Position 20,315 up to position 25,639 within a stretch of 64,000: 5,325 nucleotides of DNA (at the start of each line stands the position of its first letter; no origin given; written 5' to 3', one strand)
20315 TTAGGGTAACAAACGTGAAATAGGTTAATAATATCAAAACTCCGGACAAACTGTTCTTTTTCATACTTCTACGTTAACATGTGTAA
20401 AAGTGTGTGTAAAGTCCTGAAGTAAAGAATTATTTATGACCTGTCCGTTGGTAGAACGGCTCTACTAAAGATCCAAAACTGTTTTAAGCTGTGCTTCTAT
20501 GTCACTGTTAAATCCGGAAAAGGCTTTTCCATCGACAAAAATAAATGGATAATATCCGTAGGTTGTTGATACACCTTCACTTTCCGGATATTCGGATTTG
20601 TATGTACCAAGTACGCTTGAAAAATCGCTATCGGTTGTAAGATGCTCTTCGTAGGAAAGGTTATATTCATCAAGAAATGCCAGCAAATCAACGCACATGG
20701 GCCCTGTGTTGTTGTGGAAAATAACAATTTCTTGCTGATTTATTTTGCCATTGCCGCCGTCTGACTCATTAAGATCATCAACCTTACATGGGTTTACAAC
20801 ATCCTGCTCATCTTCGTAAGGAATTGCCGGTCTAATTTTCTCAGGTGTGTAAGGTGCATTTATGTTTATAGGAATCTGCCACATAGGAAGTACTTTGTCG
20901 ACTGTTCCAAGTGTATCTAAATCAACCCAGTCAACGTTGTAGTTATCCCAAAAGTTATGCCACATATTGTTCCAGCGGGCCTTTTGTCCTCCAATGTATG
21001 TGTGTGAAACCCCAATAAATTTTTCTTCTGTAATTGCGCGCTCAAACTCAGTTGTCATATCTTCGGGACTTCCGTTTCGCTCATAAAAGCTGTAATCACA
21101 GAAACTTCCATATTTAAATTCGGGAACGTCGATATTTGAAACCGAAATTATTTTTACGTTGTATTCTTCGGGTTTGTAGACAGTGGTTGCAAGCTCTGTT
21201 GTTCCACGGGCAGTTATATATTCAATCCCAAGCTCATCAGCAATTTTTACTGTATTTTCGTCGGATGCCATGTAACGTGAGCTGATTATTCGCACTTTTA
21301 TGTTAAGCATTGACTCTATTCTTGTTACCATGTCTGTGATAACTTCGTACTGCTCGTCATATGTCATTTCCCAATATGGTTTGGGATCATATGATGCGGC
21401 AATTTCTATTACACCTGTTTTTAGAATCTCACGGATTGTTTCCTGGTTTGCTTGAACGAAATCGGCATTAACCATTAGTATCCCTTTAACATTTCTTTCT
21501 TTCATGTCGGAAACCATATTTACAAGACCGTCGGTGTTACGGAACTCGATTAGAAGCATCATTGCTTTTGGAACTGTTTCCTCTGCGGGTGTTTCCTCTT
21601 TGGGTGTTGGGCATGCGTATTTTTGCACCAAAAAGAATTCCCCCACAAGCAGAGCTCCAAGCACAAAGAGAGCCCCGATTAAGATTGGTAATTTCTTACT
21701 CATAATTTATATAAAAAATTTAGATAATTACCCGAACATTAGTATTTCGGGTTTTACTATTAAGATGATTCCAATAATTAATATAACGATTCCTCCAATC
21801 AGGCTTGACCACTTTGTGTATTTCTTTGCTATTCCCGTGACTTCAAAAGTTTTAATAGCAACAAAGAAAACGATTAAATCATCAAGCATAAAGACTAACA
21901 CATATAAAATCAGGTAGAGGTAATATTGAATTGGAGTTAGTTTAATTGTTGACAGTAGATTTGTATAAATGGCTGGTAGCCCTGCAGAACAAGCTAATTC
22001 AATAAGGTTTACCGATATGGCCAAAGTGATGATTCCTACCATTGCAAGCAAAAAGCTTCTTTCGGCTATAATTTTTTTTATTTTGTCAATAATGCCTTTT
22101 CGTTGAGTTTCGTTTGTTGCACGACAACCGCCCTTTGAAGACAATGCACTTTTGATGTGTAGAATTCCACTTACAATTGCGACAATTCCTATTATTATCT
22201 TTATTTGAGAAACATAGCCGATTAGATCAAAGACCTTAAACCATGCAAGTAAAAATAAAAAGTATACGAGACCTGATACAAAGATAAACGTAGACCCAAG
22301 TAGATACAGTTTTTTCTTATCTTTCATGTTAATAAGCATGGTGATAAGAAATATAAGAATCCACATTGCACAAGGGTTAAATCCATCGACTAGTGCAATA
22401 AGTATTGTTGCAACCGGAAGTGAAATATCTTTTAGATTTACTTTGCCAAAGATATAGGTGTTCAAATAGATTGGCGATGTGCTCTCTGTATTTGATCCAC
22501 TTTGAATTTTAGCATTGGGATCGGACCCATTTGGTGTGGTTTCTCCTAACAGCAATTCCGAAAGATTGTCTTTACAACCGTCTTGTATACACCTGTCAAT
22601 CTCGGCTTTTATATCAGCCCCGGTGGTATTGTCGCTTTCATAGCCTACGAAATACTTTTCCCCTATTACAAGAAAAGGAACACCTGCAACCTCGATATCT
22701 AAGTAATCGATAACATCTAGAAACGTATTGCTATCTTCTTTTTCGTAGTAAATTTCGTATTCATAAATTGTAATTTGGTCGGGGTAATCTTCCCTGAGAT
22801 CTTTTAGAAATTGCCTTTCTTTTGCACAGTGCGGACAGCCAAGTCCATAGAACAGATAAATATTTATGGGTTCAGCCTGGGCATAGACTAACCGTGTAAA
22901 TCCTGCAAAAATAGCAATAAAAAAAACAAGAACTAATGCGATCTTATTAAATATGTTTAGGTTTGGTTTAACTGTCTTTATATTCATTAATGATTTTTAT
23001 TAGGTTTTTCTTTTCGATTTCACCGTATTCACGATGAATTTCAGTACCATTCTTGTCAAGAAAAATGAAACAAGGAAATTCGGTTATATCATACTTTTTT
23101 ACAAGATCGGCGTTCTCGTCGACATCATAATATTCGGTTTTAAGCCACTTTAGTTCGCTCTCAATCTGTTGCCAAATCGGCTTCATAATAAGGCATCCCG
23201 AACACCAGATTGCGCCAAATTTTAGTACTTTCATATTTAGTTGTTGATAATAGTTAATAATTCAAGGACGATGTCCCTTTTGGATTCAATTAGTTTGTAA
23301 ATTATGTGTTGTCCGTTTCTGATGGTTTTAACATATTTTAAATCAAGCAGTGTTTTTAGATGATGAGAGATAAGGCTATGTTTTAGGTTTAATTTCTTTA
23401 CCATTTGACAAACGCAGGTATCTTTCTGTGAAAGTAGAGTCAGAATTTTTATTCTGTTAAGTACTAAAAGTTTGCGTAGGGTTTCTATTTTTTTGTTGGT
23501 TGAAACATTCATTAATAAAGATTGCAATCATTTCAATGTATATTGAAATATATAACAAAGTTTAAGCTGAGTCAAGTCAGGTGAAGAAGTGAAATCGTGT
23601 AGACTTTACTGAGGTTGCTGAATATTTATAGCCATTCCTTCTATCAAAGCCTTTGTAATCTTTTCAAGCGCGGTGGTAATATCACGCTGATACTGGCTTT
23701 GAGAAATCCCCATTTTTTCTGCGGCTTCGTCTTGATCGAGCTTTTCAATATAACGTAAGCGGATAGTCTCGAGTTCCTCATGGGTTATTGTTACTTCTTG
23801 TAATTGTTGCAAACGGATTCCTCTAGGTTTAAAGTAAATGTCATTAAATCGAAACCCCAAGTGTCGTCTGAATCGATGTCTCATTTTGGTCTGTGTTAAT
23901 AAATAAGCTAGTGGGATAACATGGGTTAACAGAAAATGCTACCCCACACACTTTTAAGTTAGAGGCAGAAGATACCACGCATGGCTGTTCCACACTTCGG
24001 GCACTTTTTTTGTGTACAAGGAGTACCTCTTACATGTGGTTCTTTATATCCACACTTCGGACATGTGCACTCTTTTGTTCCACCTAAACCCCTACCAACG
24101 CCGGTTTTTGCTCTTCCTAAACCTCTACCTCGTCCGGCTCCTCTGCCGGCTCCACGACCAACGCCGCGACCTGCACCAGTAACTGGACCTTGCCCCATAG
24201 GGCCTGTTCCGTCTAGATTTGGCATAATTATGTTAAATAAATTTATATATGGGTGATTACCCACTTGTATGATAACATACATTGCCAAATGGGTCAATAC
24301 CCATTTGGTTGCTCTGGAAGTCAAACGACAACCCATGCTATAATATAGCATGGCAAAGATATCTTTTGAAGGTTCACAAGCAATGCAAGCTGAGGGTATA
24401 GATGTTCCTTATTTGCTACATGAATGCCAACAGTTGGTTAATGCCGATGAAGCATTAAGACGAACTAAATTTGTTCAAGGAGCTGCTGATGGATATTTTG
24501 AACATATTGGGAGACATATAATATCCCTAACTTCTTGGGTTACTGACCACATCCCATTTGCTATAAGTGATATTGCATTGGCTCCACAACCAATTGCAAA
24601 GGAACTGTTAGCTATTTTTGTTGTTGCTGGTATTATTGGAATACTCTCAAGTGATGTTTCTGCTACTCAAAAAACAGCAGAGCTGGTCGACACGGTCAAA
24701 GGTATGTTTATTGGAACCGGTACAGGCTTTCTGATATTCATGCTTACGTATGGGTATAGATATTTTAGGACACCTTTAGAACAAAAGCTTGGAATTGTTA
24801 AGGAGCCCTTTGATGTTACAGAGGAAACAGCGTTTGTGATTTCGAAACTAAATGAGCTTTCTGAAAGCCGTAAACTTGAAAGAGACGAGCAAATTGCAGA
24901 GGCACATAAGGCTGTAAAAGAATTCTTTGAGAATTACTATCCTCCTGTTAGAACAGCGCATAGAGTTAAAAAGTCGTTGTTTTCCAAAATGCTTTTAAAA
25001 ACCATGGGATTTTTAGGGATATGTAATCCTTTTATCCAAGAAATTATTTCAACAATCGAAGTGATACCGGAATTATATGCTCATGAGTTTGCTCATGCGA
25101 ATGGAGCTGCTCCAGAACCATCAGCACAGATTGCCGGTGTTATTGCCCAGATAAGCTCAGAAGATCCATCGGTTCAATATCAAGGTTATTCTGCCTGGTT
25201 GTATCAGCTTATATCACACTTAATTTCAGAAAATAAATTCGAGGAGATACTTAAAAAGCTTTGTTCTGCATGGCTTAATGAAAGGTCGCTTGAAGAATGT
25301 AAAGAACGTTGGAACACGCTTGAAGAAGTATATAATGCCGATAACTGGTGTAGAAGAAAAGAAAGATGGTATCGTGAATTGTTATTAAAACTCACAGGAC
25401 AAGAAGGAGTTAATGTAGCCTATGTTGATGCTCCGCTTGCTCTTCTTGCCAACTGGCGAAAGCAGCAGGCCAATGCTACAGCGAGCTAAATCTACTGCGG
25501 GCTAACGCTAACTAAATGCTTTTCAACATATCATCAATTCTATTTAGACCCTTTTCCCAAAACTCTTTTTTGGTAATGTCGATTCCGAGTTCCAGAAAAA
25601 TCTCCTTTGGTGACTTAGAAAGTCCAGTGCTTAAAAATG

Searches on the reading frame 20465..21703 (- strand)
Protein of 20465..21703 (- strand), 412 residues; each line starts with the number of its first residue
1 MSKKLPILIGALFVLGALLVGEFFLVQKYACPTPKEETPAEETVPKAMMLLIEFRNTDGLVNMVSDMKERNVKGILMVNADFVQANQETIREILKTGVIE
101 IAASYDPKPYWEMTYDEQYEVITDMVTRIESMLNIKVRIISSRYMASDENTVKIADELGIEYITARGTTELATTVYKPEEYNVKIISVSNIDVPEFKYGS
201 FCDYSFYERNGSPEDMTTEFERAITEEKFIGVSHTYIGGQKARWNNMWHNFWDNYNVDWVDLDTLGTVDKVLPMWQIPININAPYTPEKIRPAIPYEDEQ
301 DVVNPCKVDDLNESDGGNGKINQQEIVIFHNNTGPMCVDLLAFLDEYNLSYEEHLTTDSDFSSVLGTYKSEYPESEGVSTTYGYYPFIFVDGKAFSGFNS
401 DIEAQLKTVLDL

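Call 10: search_protein_families(library=pfam, proteins=[window:20465-21703:-], max_evalue=0.001)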
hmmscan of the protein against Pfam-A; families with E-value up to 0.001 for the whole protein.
window:20465-21703:- (412 aa): 1 family
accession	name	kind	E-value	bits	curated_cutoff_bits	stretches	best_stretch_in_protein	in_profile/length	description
PF01522.26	Polysacc_deac_1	-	1.1e-08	35.5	23.1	1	61-162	22-123/124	Polysaccharide deacetylase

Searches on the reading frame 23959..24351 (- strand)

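Call 67: search_protein_families(library=pfam, proteins=[window:23959-24351:-], max_evalue=0.001)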
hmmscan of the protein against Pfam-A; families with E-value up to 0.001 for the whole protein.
window:23959-24351:- (130 aa): 1 family
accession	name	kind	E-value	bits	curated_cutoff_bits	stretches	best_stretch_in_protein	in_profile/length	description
PF17253.7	DUF5320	-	2.2e-08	35.6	27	1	43-101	1-62/99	Family of unknown function (DUF5320)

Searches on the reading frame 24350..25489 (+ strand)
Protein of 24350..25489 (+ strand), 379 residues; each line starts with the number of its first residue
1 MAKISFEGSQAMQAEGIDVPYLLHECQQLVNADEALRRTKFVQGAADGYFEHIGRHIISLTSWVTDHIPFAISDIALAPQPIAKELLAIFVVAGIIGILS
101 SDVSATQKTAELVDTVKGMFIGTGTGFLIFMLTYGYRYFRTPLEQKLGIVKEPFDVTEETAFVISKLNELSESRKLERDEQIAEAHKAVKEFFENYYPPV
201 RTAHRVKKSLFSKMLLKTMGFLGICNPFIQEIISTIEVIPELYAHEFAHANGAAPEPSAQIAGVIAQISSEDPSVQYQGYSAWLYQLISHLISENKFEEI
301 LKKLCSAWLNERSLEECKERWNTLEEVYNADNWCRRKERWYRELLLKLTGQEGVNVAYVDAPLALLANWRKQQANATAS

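Call 67: search_protein_families(library=pfam, proteins=[window:24350-25489:+], max_evalue=0.001)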
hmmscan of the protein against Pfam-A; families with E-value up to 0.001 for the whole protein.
window:24350-25489:+ (379 aa): 1 family
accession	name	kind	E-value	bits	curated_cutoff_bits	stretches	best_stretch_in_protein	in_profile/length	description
PF12725.13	DUF3810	-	2.4e-31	109.7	28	1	49-353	1-299/311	Protein of unknown function (DUF3810)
